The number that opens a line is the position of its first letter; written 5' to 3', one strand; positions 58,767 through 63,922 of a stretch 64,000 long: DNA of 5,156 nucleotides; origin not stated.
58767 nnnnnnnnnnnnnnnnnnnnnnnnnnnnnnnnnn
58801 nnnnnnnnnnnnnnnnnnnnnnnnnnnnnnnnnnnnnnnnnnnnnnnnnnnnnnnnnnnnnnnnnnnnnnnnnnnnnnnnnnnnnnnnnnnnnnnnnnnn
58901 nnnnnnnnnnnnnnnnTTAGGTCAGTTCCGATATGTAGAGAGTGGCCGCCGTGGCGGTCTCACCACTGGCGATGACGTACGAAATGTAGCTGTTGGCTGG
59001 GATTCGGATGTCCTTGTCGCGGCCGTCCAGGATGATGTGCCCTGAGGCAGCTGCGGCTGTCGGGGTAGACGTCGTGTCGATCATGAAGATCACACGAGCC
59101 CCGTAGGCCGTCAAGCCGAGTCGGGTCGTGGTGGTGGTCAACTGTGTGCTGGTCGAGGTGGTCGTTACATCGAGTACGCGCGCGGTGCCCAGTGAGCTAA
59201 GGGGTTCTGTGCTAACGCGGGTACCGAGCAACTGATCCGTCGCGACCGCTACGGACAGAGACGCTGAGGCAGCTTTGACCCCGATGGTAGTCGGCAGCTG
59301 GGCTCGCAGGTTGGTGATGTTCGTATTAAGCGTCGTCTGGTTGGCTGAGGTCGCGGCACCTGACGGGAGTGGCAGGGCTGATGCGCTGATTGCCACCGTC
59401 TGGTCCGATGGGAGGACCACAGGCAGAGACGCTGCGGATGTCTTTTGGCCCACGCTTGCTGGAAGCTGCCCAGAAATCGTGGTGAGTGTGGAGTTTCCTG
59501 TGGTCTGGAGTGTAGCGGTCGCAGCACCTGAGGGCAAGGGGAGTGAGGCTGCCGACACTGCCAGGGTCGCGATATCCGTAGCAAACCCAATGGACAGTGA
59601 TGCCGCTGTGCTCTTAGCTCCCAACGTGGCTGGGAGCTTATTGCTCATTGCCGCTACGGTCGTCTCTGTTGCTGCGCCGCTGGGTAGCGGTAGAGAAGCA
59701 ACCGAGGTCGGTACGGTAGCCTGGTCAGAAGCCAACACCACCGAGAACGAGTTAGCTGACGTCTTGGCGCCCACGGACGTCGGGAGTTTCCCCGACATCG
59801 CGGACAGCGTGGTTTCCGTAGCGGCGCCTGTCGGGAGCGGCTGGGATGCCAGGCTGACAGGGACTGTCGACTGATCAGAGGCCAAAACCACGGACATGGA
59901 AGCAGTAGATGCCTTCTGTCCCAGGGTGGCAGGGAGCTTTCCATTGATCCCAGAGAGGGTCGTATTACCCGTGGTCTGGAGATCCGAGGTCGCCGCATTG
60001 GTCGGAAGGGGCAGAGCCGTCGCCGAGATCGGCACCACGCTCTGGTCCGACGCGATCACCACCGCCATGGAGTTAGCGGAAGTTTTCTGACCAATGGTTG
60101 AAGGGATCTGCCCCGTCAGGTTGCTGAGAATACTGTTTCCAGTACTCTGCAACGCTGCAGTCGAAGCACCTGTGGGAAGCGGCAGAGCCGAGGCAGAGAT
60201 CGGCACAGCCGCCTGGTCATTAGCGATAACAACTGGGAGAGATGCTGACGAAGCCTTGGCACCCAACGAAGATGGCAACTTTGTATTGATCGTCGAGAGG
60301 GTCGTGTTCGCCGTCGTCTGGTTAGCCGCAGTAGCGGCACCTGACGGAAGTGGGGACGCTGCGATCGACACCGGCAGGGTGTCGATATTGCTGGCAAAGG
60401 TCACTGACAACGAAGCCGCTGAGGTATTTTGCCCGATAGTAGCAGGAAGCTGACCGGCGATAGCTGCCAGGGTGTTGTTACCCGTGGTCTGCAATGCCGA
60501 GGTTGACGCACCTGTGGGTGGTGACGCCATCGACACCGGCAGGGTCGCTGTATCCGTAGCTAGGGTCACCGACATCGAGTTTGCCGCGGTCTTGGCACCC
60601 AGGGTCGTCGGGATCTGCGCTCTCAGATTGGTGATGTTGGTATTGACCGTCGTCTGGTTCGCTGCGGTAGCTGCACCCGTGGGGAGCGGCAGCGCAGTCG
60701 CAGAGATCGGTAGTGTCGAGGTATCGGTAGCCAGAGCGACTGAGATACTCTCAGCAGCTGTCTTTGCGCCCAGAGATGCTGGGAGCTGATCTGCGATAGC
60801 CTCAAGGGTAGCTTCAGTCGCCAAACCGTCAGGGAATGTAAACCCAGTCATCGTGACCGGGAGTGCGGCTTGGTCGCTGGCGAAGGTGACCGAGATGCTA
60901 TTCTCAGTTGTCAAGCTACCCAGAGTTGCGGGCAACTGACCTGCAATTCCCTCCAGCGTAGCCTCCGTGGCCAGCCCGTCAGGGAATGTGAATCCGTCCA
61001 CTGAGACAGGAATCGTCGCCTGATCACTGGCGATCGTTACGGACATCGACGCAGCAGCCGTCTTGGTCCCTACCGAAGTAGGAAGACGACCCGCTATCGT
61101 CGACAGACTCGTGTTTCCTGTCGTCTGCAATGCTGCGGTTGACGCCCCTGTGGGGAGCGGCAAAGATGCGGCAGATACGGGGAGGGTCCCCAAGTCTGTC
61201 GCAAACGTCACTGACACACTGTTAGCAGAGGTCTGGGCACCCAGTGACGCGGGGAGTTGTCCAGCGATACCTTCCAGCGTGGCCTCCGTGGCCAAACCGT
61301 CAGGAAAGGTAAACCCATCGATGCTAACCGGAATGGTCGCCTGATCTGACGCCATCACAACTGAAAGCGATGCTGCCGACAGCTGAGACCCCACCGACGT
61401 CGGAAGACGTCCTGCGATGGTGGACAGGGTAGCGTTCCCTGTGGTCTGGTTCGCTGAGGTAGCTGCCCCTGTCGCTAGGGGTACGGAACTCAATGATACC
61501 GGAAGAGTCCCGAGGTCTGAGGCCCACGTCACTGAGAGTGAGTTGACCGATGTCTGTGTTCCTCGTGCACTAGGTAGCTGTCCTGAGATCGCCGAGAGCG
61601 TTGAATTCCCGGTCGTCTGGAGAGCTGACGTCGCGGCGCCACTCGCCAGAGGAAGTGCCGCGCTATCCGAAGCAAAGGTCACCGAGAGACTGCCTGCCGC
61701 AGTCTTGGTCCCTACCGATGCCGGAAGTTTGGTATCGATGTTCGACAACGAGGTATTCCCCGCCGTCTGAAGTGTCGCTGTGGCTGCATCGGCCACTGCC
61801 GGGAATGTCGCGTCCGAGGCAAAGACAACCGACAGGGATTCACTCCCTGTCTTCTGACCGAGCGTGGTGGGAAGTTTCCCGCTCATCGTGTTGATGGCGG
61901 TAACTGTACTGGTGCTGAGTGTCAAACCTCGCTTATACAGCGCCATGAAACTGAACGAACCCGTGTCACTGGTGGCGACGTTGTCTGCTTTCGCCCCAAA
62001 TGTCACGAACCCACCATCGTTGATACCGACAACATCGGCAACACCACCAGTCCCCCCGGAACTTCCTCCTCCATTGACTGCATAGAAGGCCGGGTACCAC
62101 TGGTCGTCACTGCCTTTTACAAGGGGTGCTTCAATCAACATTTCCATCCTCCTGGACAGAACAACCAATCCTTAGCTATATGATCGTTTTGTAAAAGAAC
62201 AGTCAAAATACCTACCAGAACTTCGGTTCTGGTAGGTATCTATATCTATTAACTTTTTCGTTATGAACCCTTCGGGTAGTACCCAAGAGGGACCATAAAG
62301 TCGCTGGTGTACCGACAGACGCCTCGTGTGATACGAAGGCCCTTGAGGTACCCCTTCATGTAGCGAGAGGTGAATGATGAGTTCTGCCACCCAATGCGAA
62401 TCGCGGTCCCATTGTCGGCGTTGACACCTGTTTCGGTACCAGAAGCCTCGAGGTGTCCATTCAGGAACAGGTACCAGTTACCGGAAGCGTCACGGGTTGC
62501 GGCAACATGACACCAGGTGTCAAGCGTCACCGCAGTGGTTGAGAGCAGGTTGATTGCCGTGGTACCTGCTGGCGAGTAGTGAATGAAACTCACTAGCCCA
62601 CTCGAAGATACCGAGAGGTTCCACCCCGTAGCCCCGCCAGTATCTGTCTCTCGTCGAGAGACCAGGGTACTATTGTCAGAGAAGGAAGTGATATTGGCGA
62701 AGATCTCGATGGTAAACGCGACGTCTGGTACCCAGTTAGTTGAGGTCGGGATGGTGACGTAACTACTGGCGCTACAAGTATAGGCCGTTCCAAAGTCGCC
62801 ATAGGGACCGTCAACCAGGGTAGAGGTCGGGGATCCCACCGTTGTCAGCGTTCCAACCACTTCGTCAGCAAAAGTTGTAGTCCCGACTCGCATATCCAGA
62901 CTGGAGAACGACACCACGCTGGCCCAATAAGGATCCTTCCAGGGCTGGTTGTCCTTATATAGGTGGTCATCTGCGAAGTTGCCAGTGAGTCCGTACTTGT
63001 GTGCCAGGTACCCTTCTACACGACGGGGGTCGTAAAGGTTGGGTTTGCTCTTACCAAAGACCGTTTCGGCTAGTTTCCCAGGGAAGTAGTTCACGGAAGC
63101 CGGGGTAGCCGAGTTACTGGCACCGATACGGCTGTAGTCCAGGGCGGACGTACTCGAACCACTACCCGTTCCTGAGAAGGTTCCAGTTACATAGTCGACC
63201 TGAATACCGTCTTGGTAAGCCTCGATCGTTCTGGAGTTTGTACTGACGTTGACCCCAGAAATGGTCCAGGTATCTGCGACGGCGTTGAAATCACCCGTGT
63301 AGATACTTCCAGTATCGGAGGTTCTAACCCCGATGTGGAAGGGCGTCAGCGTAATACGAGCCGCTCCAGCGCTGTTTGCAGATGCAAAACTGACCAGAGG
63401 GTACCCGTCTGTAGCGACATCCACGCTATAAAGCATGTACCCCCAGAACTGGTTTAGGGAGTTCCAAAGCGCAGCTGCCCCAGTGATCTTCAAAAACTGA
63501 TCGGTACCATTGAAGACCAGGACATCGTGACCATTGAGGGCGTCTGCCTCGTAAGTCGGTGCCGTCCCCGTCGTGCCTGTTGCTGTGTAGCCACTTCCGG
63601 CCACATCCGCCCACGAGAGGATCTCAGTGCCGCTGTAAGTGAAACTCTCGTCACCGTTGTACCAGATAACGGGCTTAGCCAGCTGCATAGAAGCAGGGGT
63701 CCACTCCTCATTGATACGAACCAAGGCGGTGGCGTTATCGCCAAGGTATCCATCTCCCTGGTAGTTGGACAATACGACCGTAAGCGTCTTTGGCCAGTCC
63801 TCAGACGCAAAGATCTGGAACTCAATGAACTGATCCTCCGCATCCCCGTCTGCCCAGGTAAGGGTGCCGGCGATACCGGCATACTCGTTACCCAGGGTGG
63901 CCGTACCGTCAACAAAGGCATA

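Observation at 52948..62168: Duplicated module of a LamG-like 784-aa fibre protein followed by a TAATG-coupled Gly/Ala/Thr/Ser repeat protein; the long copy has ~23 tandem 37-aa repeats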

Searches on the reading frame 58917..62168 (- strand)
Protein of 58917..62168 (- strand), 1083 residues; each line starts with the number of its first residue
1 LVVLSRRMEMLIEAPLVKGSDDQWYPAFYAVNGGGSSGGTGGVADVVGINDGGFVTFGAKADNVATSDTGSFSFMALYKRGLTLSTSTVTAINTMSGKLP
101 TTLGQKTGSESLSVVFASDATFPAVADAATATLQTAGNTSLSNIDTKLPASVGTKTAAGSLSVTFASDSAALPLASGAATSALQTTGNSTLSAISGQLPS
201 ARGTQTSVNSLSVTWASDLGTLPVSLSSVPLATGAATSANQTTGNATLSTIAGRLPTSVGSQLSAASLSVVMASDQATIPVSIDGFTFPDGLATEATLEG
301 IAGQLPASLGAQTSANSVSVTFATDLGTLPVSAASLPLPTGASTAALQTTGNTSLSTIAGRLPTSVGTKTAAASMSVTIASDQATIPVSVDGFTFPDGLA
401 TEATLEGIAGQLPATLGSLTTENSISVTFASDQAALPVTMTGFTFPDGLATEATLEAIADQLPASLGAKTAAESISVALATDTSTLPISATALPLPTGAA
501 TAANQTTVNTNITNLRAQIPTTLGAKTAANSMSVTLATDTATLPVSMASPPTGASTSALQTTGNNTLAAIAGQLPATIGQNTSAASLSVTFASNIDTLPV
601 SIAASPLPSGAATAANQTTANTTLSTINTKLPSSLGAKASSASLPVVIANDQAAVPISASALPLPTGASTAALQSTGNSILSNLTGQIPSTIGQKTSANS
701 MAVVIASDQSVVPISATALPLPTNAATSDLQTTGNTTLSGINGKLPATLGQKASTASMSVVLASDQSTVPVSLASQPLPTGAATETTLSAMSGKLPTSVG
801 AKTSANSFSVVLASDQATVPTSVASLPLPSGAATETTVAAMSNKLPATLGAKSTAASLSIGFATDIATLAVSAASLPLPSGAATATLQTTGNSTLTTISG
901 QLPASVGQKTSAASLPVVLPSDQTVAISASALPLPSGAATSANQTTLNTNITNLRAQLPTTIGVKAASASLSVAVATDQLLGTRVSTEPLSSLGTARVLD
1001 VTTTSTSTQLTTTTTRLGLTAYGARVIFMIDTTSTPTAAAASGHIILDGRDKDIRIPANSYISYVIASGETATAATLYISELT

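Call 10: search_protein_families(library=pfam, proteins=[window:58917-62168:-], max_evalue=0.1)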
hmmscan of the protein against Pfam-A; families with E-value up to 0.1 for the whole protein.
window:58917-62168:- (1083 aa): 1 family
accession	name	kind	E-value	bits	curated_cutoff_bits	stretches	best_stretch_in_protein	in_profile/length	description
PF20346.3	DUF6641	-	0.0059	17.1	27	0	805-842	46-83/143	Family of unknown function (DUF6641)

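Call 11: search_protein_families(library=phrogs, proteins=[window:58917-62168:-], max_evalue=0.01)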
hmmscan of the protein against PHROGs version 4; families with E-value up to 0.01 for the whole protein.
window:58917-62168:- (1083 aa): 1 family
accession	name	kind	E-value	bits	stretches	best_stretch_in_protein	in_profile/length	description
phrog_17545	-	unknown function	6e-05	24.1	0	646-690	53-97/156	-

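Call 27: search_protein_families(library=ncbifam, proteins=[window:58917-62168:-], max_evalue=0.01)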
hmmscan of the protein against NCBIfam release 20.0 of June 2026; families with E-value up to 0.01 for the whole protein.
window:58917-62168:- (1083 aa): 0 families

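Call 73: find_homologous_proteins(query=window:58917-62141:-, max_evalue=1e-10)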
Query window:58917-62141:- (1074 aa): 399 proteins with E <= 1e-10 among 8000 candidates; the best 120 are listed.
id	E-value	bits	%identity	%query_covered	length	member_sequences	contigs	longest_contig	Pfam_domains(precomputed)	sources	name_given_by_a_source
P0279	8.3e-124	433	34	78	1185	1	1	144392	-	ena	-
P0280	1.0e-112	396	33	83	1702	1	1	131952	-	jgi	-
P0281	1.1e-110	390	34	66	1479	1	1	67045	-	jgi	jgi:hypothetical protein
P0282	9.8e-104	367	43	41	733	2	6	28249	-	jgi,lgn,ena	jgi:hypothetical protein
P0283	1.2e-90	323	32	88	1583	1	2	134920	-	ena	-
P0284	2.0e-90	322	36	67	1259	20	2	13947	-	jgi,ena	jgi:hypothetical protein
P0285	1.6e-82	296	42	56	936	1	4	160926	-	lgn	-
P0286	2.1e-82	296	39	45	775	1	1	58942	-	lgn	-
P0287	3.8e-80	288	56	30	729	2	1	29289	-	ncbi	-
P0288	1.2e-77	280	43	41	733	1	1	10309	-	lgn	-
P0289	1.1e-73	267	35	56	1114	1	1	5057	-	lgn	-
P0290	1.9e-71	260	45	35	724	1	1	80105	-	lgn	-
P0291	1.4e-69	254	35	50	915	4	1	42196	-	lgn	-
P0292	6.3e-69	251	35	49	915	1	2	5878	-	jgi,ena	jgi:hypothetical protein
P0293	1.1e-67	247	39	47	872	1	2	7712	-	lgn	-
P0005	2.7e-56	210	39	38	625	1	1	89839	-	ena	-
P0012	1.9e-48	184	39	35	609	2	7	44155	PF24312.2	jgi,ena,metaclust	metaclust:\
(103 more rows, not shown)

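Call 76: find_encoding_contigs(protein=P0280, flank=10000, max_places=1)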
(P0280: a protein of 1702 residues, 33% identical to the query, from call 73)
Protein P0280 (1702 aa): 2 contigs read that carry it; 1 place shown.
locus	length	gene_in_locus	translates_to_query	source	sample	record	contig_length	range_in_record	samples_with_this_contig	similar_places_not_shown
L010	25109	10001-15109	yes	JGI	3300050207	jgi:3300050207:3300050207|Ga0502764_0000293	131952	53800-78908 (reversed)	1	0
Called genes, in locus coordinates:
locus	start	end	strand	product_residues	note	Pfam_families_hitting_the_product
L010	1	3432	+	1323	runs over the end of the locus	-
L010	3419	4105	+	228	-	PF01541:GIY-YIG, PF07460:NUMOD3 (faint)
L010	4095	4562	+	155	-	-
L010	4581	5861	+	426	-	-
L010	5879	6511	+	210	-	-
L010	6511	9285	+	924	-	-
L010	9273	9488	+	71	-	-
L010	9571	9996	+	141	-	-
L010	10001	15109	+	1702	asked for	-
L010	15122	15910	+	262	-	-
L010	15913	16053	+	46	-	-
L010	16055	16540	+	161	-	-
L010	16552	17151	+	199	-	-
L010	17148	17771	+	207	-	PF05708:Peptidase_C92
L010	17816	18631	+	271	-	PF02562:PhoH, PF13245:AAA_19, PF13604:AAA_30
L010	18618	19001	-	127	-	-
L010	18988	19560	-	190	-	PF13521:AAA_28 (weak)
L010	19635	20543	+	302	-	PF07460:NUMOD3 (faint)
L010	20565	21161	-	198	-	PF02223:Thymidylate_kin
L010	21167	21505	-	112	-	-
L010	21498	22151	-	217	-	-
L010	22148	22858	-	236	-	-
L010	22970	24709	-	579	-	PF00476:DNA_pol_A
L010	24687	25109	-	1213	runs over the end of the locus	PF01612:DNA_pol_A_exo1, PF14890:Intein_splicing, PF00476:DNA_pol_A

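Call 77: find_encoding_contigs(protein=P0279, flank=10000, max_places=1)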
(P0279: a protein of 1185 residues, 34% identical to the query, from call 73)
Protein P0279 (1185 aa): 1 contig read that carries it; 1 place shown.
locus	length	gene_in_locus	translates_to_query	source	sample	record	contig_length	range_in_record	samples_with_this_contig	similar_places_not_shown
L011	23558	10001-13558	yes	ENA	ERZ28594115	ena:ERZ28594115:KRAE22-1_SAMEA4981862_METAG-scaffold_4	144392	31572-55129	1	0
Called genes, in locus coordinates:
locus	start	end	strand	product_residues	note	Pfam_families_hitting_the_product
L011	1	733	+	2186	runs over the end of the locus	PF04865:Baseplate_J (weak)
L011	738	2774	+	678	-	-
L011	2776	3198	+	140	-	PF26461:Phi812_tail_tube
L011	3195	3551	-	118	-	-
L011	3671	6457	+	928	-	-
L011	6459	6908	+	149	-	-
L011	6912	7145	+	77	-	-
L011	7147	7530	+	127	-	-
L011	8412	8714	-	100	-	-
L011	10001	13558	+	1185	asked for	-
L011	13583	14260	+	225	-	-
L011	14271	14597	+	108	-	-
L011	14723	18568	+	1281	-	PF17996:CE2_N (faint)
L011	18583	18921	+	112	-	-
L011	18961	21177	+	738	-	PF17996:CE2_N (faint)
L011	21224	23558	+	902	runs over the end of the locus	PF17996:CE2_N (faint)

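Call 96: search_protein_families(library=pfam, proteins=[L010:15122-15910:+, L011:13583-14260:+], max_evalue=0.01)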
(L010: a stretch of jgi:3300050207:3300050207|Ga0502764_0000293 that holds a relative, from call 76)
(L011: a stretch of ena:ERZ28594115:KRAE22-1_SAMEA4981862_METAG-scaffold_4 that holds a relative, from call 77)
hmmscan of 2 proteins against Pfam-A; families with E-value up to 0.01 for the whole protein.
L010:15122-15910:+ (262 aa): 0 families

L011:13583-14260:+ (225 aa): 0 families

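Call 109: search_protein_families(library=phrogs, proteins=[P0279, P0281], max_evalue=0.001)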
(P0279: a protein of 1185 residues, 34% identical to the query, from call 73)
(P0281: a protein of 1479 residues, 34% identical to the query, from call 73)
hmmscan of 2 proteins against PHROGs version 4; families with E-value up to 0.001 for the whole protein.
P0279 (1185 aa): 0 families

P0281 (1479 aa): 0 families

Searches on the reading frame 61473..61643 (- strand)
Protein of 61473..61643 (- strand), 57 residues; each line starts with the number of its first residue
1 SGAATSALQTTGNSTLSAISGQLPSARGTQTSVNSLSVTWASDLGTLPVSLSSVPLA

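Call 47: search_solved_structures(query=A2, max_evalue=10, show_alignments=3)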
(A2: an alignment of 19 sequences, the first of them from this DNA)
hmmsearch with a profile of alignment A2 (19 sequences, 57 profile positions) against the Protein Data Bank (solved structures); distinct sequences matched with E-value up to 10: 0.

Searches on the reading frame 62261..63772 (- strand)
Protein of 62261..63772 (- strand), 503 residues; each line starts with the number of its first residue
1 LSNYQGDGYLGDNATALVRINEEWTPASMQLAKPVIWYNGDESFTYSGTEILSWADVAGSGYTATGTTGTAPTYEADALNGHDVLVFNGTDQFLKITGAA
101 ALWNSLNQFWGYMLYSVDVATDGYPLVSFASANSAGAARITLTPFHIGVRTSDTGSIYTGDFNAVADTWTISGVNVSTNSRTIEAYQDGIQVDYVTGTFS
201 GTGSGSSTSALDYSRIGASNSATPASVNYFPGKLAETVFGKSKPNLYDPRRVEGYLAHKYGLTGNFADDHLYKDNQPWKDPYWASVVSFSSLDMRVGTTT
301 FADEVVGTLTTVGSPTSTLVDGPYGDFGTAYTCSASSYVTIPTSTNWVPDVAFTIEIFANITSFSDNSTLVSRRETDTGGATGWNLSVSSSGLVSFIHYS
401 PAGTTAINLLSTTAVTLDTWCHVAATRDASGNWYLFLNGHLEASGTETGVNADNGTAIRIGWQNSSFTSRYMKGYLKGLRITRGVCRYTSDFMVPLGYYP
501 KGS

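Call 10: search_protein_families(library=pfam, proteins=[window:62261-63772:-], max_evalue=0.1)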
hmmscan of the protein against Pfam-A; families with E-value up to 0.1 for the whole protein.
window:62261-63772:- (503 aa): 2 families
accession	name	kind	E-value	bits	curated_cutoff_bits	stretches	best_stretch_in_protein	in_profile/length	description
PF13385.13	Laminin_G_3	-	2.4e-20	73.7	27.6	1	335-482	3-141/151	Concanavalin A-like lectin/glucanases superfamily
PF07953.20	Toxin_R_bind_N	-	7.1e-05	23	23.8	1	353-449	60-155/191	Clostridium neurotoxin, N-terminal receptor binding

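Call 11: search_protein_families(library=phrogs, proteins=[window:62261-63772:-], max_evalue=0.01)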
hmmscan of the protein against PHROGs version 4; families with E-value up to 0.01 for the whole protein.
window:62261-63772:- (503 aa): 1 family
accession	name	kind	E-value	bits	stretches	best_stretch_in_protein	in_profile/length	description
phrog_38322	-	unknown function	9.8e-19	68.6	1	279-500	290-504/506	-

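Call 27: search_protein_families(library=ncbifam, proteins=[window:62261-63772:-], max_evalue=0.01)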
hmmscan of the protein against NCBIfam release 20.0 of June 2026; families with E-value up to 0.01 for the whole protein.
window:62261-63772:- (503 aa): 0 families
